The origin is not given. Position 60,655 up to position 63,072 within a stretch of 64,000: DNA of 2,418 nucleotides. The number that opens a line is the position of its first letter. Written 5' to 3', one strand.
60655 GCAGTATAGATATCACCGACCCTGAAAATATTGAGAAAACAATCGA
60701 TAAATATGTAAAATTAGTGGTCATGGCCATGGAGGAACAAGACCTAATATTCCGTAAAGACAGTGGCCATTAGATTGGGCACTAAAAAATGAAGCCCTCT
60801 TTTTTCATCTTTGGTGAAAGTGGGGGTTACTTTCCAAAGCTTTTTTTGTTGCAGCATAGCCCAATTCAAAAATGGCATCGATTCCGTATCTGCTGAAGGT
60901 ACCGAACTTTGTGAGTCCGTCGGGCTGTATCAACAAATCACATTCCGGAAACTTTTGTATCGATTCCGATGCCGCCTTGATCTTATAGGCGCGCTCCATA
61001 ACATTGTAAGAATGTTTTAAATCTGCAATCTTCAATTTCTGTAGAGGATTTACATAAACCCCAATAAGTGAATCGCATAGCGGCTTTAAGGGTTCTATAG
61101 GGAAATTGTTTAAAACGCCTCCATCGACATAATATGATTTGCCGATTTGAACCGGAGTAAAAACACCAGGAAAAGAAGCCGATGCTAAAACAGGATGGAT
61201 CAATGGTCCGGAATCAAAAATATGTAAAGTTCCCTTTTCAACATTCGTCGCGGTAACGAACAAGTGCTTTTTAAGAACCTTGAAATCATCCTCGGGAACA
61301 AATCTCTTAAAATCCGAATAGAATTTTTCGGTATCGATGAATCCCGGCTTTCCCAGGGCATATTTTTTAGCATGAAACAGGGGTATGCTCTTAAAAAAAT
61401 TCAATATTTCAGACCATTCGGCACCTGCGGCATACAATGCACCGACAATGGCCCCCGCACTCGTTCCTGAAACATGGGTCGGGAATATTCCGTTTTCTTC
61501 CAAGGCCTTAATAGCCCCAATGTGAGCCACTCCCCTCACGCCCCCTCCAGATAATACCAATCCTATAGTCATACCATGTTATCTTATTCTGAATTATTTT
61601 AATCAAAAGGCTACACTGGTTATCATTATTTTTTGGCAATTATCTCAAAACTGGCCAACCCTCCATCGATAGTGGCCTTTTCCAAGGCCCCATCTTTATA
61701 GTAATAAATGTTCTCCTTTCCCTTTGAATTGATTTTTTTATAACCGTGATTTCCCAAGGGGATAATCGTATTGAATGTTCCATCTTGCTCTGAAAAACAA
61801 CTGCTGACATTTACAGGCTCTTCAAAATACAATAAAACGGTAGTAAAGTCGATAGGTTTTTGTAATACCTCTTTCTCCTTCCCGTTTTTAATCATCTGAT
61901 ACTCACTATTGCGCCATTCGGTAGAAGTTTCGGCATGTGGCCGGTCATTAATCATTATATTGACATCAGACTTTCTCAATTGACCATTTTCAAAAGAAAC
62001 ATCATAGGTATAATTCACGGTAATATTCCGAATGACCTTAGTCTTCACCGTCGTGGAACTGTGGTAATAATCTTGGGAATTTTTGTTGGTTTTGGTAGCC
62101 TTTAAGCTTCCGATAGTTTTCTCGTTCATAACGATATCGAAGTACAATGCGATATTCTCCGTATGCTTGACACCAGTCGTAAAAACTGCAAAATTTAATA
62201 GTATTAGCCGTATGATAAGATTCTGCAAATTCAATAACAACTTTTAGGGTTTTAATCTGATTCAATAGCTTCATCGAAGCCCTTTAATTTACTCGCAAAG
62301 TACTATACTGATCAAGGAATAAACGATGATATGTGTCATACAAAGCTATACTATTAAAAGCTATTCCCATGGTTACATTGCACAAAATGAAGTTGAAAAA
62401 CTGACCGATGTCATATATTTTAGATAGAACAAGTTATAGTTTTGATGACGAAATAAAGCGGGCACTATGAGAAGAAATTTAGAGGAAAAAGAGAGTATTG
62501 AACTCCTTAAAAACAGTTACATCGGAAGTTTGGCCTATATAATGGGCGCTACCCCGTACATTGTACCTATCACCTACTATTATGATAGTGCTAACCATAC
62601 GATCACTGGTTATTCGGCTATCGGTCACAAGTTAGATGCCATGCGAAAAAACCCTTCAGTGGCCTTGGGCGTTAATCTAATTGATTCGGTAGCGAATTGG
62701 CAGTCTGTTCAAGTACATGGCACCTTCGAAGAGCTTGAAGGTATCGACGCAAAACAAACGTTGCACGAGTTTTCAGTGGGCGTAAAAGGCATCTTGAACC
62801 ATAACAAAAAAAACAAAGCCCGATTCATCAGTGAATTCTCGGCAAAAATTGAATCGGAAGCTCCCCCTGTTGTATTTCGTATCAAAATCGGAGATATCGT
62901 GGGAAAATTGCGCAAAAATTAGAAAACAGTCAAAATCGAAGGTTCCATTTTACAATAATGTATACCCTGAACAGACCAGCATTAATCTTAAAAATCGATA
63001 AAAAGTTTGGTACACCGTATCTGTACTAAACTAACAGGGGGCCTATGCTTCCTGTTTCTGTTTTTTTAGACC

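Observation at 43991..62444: Phased TGAY-N4-RTCA palindromes define a Crp/Fnr-type regulon across the stress island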

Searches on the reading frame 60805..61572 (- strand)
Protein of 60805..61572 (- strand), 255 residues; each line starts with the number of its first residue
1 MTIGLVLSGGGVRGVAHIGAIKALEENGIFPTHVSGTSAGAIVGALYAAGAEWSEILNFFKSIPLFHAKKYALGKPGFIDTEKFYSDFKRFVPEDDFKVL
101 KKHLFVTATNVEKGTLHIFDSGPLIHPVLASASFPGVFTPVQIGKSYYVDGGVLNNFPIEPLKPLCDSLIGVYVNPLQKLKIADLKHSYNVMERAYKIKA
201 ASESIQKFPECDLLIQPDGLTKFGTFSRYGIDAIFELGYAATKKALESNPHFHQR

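Call 7: search_protein_families(library=pfam, proteins=[window:60805-61572:-])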
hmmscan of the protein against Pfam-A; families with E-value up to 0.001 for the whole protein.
window:60805-61572:- (255 aa): 1 family
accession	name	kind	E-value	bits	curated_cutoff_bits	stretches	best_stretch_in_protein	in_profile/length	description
PF01734.28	Patatin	-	2.1e-37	129.6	27.7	1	5-162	1-190/191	Patatin-like phospholipase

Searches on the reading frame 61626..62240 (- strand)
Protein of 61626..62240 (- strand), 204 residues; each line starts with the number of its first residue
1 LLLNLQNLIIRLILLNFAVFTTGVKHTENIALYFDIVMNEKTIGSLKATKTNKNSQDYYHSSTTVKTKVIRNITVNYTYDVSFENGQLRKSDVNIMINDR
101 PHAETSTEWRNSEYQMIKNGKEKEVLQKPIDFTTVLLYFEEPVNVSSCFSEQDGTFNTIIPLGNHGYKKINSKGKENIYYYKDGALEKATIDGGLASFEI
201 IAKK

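Call 7: search_protein_families(library=pfam, proteins=[window:61626-62240:-])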
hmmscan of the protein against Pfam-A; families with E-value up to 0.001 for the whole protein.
window:61626-62240:- (204 aa): 1 family
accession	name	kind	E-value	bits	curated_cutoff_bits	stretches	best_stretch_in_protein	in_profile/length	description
PF19630.5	DUF6134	-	3.4e-27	96.1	27.9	1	34-202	1-183/184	Domain of unknown function (DUF6134)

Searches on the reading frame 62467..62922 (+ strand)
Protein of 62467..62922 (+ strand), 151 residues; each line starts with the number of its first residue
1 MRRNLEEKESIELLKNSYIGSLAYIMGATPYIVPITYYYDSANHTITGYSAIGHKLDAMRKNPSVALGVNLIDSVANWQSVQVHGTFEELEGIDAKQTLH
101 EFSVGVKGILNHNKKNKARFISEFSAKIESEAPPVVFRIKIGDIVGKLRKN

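Call 7: search_protein_families(library=pfam, proteins=[window:62467-62922:+])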
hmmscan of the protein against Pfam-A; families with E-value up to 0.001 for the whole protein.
window:62467-62922:+ (151 aa): 1 family
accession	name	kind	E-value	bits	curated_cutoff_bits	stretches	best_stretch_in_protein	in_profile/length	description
PF12900.13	Pyridox_ox_2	-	1.4e-13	51.4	27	1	7-101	2-101/140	Pyridoxamine 5'-phosphate oxidase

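Call 11: find_encoding_contigs(protein=window:62467-62922:+, flank=10000, max_places=4)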
Protein window:62467-62922:+ (151 aa): 7 contigs read that carry it; 4 places shown.
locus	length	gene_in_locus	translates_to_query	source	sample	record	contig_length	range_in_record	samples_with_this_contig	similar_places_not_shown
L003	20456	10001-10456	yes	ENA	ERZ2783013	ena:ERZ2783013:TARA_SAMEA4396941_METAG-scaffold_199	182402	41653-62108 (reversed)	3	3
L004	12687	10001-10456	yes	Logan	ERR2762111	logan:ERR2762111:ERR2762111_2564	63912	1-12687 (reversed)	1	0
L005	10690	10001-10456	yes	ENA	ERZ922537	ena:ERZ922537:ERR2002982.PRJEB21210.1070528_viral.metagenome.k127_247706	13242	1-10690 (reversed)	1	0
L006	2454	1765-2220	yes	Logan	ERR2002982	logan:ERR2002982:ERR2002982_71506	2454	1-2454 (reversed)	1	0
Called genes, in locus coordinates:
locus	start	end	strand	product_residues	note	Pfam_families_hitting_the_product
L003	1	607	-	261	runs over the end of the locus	PF00582:Usp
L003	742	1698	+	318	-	PF00480:ROK, PF02685:Glucokinase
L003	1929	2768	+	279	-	PF00582:Usp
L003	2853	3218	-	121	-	PF00085:Thioredoxin, PF00578:AhpC-TSA (weak), PF13098:Thioredoxin_2, PF13728:TraF (weak), PF13905:Thioredoxin_8 (weak)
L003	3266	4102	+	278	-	PF00582:Usp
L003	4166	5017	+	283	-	PF00582:Usp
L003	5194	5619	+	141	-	-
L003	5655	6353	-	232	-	PF00072:Response_reg, PF04397:LytTR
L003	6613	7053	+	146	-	PF00011:HSP20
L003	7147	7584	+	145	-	-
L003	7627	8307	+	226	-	-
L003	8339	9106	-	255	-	PF01734:Patatin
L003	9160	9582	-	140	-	PF19630:DUF6134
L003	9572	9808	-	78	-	-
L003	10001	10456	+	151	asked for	PF12900:Pyridox_ox_2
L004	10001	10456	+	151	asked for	PF12900:Pyridox_ox_2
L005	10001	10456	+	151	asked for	PF12900:Pyridox_ox_2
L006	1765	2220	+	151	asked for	PF12900:Pyridox_ox_2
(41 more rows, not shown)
